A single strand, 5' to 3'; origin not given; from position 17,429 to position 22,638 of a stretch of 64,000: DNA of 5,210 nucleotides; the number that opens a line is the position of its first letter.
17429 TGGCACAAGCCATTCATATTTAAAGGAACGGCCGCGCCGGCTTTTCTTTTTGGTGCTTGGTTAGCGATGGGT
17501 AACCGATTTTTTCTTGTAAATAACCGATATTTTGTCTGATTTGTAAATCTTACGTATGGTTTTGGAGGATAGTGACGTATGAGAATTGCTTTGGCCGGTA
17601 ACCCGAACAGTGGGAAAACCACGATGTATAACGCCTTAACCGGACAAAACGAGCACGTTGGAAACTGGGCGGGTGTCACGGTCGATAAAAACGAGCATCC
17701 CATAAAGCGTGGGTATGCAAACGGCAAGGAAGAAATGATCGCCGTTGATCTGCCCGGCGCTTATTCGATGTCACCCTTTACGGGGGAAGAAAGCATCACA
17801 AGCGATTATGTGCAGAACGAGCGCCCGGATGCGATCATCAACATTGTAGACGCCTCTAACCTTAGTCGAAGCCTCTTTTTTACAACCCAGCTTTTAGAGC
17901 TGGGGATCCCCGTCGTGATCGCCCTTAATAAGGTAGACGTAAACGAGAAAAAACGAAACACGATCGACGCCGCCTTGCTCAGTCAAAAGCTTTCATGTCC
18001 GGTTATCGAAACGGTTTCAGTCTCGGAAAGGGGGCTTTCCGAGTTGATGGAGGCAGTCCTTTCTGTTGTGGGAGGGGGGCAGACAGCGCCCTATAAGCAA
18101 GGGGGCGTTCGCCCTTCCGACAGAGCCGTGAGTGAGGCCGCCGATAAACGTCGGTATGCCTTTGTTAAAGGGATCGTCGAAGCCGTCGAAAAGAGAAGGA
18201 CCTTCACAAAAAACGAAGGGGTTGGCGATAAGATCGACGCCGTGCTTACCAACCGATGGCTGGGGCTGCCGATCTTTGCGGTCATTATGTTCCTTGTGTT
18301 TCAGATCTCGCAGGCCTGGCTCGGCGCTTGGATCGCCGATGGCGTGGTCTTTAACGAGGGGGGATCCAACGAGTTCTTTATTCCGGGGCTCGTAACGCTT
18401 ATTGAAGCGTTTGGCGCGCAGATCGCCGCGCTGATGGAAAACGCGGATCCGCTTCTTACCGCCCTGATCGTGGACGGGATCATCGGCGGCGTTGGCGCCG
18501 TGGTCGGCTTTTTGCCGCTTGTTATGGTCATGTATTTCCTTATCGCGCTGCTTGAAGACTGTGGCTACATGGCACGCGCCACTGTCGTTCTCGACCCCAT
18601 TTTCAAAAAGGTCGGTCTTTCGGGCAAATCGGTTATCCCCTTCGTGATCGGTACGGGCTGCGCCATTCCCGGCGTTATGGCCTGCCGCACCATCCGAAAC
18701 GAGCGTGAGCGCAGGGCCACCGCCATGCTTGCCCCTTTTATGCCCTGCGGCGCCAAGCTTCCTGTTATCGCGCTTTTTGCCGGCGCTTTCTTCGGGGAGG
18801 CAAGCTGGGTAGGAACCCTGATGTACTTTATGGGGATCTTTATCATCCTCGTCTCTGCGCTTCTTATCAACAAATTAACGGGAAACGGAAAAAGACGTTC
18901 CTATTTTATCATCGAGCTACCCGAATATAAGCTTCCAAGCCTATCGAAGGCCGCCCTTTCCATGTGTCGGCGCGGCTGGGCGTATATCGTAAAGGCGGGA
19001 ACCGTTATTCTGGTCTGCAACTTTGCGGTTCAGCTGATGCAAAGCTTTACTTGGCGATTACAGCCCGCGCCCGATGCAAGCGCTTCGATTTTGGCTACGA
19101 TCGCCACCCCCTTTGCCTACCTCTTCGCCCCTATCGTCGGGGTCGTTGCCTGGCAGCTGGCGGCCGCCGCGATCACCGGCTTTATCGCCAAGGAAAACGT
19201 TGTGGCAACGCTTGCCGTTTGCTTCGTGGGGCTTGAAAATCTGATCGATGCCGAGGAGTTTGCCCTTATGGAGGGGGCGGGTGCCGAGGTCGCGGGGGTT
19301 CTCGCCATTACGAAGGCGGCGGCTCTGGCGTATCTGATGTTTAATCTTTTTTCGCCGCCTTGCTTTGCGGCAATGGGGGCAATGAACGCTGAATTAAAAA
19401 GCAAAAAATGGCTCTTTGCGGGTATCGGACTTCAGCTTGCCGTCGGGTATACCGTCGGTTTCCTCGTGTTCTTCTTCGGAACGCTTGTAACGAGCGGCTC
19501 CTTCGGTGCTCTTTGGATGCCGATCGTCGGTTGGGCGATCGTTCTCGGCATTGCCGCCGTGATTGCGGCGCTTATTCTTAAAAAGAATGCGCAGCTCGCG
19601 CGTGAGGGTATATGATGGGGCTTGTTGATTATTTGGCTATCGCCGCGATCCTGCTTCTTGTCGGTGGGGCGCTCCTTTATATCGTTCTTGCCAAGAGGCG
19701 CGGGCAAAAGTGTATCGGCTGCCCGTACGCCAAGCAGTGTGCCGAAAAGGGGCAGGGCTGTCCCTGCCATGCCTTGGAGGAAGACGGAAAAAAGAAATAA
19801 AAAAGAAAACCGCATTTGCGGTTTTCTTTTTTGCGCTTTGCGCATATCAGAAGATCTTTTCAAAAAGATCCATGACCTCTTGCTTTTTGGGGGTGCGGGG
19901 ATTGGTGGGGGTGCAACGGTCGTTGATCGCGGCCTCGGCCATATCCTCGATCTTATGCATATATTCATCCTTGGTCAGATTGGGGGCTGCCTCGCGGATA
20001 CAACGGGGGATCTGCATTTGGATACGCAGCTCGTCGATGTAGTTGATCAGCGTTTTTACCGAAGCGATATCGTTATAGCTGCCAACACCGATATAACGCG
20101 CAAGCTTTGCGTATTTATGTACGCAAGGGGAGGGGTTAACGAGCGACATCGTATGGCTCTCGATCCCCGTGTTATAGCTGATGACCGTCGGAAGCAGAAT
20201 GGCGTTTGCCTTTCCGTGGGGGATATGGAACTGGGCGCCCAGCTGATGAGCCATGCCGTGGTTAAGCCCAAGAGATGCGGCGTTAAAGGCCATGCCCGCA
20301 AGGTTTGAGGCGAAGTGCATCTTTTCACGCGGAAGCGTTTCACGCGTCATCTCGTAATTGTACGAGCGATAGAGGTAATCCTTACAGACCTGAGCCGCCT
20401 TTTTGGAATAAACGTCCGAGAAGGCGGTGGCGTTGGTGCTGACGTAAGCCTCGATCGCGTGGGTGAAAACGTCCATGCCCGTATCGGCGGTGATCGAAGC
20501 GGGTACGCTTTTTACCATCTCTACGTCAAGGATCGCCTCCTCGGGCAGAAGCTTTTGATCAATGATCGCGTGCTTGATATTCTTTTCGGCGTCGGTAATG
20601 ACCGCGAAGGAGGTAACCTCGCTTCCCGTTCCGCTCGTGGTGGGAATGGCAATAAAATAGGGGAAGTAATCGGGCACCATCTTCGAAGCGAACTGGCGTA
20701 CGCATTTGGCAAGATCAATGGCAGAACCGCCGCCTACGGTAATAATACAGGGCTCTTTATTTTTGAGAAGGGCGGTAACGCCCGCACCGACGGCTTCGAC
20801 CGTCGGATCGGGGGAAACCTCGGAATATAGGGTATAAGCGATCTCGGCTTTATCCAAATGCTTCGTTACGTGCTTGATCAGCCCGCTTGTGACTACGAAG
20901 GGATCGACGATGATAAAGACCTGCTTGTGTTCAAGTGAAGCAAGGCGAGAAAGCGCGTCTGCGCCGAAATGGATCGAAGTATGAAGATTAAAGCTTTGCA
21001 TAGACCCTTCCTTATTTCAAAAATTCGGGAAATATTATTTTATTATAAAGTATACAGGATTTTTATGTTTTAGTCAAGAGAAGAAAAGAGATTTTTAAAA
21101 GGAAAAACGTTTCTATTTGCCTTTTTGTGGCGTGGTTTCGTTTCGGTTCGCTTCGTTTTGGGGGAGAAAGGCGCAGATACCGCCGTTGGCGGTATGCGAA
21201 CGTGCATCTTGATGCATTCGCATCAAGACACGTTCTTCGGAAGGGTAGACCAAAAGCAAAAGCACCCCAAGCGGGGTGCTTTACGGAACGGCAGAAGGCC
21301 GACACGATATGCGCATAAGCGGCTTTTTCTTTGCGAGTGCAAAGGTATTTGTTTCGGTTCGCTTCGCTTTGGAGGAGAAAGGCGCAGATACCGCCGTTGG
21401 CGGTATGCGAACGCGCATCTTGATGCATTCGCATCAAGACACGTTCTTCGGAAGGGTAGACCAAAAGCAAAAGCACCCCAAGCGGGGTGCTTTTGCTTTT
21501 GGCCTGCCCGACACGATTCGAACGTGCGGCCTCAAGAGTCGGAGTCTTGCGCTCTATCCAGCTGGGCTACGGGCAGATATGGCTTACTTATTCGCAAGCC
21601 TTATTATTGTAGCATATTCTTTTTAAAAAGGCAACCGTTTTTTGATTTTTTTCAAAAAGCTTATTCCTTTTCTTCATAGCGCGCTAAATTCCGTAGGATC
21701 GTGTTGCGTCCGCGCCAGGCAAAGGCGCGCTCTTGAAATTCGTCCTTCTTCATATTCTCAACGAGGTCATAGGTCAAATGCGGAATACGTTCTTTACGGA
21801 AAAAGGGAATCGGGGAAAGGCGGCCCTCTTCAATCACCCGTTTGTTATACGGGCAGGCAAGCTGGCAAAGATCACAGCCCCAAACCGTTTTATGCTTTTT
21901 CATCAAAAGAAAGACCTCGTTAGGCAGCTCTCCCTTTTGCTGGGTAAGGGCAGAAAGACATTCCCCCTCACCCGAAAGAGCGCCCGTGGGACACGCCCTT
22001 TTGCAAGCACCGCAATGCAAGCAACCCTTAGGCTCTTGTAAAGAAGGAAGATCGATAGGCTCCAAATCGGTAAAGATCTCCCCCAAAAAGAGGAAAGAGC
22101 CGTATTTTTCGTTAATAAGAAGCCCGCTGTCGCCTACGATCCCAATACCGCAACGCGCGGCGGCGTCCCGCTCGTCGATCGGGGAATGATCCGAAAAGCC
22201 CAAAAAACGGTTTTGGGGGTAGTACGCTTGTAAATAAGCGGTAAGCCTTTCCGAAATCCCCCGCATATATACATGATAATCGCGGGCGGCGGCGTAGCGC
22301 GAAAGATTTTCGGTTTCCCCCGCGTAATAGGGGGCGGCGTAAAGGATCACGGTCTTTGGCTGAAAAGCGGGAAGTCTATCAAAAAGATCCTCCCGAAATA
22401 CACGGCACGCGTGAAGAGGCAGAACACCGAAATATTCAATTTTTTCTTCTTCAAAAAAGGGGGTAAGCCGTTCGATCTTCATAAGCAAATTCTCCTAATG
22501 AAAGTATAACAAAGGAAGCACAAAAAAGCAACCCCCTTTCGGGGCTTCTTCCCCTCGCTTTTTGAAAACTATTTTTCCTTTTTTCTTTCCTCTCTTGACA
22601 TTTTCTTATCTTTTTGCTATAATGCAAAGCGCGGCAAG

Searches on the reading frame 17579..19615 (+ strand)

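Call 33: search_protein_families(library=pfam, proteins=[window:17579-19615:+], max_evalue=0.000001)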
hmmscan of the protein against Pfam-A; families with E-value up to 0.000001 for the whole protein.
window:17579-19615:+ (678 aa): 4 families
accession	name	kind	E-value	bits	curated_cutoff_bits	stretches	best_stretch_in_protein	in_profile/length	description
PF02421.24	FeoB_N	-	4.8e-56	189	27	1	2-159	2-155/156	Ferrous iron transport protein B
PF07670.19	Gate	-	7.9e-29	100.6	29.6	2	309-404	2-104/104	Nucleoside recognition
PF01926.29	MMR_HSR1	-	1.6e-17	64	21.9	1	2-118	1-113/113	50S ribosome-binding GTPase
PF07664.17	FeoB_C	-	1e-12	48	26.6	1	414-465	3-54/54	Ferrous iron transport protein B C terminus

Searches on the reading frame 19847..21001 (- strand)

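Call 7: search_protein_families(library=pfam, proteins=[window:19847-21001:-], max_evalue=0.01)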
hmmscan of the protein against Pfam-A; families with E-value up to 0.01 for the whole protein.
window:19847-21001:- (384 aa): 3 families
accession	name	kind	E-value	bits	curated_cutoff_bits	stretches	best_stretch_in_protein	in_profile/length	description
PF25137.1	ADH_Fe_C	-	7.7e-49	166.5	27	1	171-383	1-193/194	Fe-containing alcohol dehydrogenase family, C-terminal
PF00465.25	Fe-ADH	-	1.8e-40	138.8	31.3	1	8-159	2-167/168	Iron-containing alcohol dehydrogenase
PF13685.12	Fe-ADH_2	-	3.3e-09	37.4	28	1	20-164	14-146/149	Iron-containing alcohol dehydrogenase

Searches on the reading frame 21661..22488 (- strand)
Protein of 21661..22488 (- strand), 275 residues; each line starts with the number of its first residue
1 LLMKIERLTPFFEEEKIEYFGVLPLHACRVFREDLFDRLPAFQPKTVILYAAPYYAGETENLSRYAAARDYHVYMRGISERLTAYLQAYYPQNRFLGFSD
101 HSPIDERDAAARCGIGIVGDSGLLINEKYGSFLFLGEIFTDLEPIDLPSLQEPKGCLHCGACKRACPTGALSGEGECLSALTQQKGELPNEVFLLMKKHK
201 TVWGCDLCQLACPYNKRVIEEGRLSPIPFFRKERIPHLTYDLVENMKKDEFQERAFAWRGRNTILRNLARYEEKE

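Call 7: search_protein_families(library=pfam, proteins=[window:21661-22488:-], max_evalue=0.01)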
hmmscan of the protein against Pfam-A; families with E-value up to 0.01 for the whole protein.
window:21661-22488:- (275 aa): 13 families
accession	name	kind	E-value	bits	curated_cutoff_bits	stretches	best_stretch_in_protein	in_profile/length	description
PF13484.11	Fer4_16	-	1.3e-11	45.5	30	1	156-215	2-66/66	4Fe-4S double cluster binding domain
PF00037.32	Fer4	-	7.5e-07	29.2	21.1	1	156-171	8-23/24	4Fe-4S binding domain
PF13187.11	Fer4_9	-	2.8e-06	27.7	27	1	154-170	35-51/52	4Fe-4S dicluster domain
PF12838.12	Fer4_7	-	3.1e-06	28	27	2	156-215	2-51/52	4Fe-4S dicluster domain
PF08331.15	QueG_DUF1730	-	3.4e-06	27.3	25.1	1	44-100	11-76/77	Epoxyqueuosine reductase QueG, DUF1730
PF12800.12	Fer4_4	-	3.3e-05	24.3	24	0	154-169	2-17/17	4Fe-4S binding domain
PF13237.11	Fer4_10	-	9.6e-05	22.7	25.5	0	151-212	4-48/53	4Fe-4S dicluster domain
PF12837.12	Fer4_6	-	0.00016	21.9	25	1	156-171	9-24/24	4Fe-4S binding domain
PF12798.12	Fer4_3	-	0.00018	22.5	27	0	156-170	1-15/15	4Fe-4S binding domain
PF13534.11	Fer4_17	-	0.00046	21.1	22.2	0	152-169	42-59/61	4Fe-4S dicluster domain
PF13183.11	Fer4_8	-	0.00079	20.4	27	0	154-169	52-67/68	4Fe-4S dicluster domain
PF12797.12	Fer4_2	-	0.0026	18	24.5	0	153-168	7-22/22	4Fe-4S binding domain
PF14697.11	Fer4_21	-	0.0074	16.8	35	0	154-214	6-53/59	4Fe-4S dicluster domain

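Call 12: find_encoding_contigs(protein=window:21661-22488:-, flank=10000, max_places=10)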
Protein window:21661-22488:- (275 aa): no gene with exactly this product is on record in the collection.

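Call 52: find_homologous_proteins(query=window:21661-22488:-, max_evalue=1e-40)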
Query window:21661-22488:- (275 aa): 1930 proteins with E <= 1e-40 among 3374 candidates; the best 120 are listed.
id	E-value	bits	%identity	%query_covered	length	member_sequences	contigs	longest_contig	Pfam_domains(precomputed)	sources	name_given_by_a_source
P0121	2.5e-166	570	89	99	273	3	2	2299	PF00037.33,PF13484.12,PF12838.13,PF08331.16,PF13187.12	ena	-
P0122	3.5e-163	560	86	99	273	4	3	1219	PF00037.33,PF13484.12,PF12838.13,PF08331.16,PF13187.12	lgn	-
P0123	3.9e-150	517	79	99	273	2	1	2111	PF00037.33,PF13484.12,PF12838.13,PF13534.12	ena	-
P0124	2.1e-103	363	57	98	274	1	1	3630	PF00037.33,PF13484.12,PF12838.13,PF08331.16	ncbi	-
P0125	2.1e-101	357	60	96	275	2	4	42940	PF00037.33,PF13484.12,PF12838.13,PF08331.16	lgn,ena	-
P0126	3.7e-100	353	56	97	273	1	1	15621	PF00037.33,PF13484.12,PF12838.13,PF08331.16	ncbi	-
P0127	1.8e-99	351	60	96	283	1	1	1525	PF00037.33,PF13484.12,PF12838.13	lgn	-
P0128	2.1e-99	350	57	95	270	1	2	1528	PF00037.33,PF13484.12,PF12838.13,PF13187.12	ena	-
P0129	6.7e-99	349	57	96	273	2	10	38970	PF00037.33,PF13484.12,PF12838.13,PF08331.16,PF13187.12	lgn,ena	-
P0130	1.5e-98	347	59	95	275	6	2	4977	PF00037.33,PF13484.12,PF12838.13,PF08331.16,PF13187.12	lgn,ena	-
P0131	1.7e-98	347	57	96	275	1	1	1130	PF00037.33,PF13484.12,PF12838.13,PF08331.16,PF13187.12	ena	-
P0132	1.8e-98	347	59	95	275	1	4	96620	PF00037.33,PF13484.12,PF12838.13,PF08331.16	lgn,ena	-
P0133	2.7e-98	347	57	97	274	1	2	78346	PF00037.33,PF13484.12,PF12838.13,PF08331.16,PF13187.12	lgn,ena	-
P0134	1.5e-97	344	55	98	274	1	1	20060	PF00037.33,PF13484.12,PF12838.13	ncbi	-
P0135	6.1e-97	342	57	96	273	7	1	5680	PF00037.33,PF13484.12,PF12838.13,PF08331.16,PF13187.12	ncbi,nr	ncbi:MAG: DUF1730 domain-containing protein [Clostridia bacterium]|nr:DUF1730 domain-containing prot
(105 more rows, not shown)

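Call 53: find_encoding_contigs(protein=P0121, flank=10000, max_places=4)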
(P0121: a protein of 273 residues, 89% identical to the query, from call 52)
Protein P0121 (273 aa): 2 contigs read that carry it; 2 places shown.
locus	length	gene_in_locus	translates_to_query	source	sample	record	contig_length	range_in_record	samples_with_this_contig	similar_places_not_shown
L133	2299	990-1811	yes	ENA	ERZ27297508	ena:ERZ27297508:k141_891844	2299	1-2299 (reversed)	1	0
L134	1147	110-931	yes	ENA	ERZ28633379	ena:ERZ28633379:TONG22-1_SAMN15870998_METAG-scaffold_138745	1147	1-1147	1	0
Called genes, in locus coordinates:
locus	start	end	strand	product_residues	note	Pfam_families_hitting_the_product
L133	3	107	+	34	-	?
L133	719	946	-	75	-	-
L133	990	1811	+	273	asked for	PF08331:QueG_DUF1730 (weak), PF13187:Fer4_9 (faint), PF00037:Fer4 (faint), PF12838:Fer4_7 (weak), PF13484:Fer4_16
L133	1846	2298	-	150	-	?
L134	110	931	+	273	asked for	PF08331:QueG_DUF1730 (weak), PF13187:Fer4_9 (faint), PF00037:Fer4 (faint), PF12838:Fer4_7 (weak), PF13484:Fer4_16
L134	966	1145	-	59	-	?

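Call 54: find_encoding_contigs(protein=P0123, flank=10000, max_places=4)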
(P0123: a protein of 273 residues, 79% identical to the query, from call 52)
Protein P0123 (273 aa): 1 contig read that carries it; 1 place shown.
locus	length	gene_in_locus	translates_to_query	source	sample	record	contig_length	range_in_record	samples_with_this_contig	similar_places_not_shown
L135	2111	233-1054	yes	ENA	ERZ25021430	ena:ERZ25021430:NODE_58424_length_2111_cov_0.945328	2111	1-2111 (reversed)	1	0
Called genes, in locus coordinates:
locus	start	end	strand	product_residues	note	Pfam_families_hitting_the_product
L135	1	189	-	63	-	?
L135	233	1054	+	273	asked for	PF13534:Fer4_17 (faint), PF00037:Fer4 (faint), PF12838:Fer4_7 (weak), PF13484:Fer4_16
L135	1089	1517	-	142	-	-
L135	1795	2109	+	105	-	?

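Call 55: find_encoding_contigs(protein=P0125, flank=10000, max_places=4)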
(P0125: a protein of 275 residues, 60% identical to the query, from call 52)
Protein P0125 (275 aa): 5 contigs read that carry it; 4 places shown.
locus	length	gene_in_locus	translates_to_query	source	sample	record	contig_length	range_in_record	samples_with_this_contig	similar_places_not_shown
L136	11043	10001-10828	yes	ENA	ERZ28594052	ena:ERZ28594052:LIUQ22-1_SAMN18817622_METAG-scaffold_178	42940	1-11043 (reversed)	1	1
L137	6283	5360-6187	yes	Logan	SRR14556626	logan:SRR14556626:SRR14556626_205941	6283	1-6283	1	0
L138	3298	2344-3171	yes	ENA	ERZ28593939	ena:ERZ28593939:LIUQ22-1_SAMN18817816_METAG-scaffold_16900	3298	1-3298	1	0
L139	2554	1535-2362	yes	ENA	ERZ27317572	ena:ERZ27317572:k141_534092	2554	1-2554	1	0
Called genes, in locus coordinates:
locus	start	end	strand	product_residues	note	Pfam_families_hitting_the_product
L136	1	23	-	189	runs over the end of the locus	PF01965:DJ-1_PfpI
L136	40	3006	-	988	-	PF17854:FtsK_alpha, PF01580:FtsK_SpoIIIE, PF09397:FtsK_gamma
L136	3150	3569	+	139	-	PF01925:TauE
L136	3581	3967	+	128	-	PF01925:TauE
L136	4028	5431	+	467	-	PF01406:tRNA-synt_1e, PF01921:tRNA-synt_1f (faint), PF09334:tRNA-synt_1g (faint), PF00133:tRNA-synt_1 (weak), PF09190:DALR_2, PF23493:CysS_C (weak)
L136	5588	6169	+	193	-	PF05389:MecA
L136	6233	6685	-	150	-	PF02502:LacAB_rpiB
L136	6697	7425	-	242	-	PF00814:TsaD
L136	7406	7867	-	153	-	PF02367:TsaE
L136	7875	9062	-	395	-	PF13679:Methyltransf_32, PF13847:Methyltransf_31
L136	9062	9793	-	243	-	PF02660:G3P_acyltransf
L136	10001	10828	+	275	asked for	PF08331:QueG_DUF1730 (weak), PF00037:Fer4 (faint), PF12838:Fer4_7 (weak), PF13484:Fer4_16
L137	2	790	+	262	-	?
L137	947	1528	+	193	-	PF05389:MecA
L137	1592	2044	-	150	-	PF02502:LacAB_rpiB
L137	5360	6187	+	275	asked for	PF08331:QueG_DUF1730 (weak), PF00037:Fer4 (faint), PF12838:Fer4_7 (weak), PF13484:Fer4_16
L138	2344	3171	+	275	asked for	PF08331:QueG_DUF1730 (weak), PF00037:Fer4 (faint), PF12838:Fer4_7 (weak), PF13484:Fer4_16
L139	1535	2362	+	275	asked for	PF08331:QueG_DUF1730 (weak), PF00037:Fer4 (faint), PF12838:Fer4_7 (weak), PF13484:Fer4_16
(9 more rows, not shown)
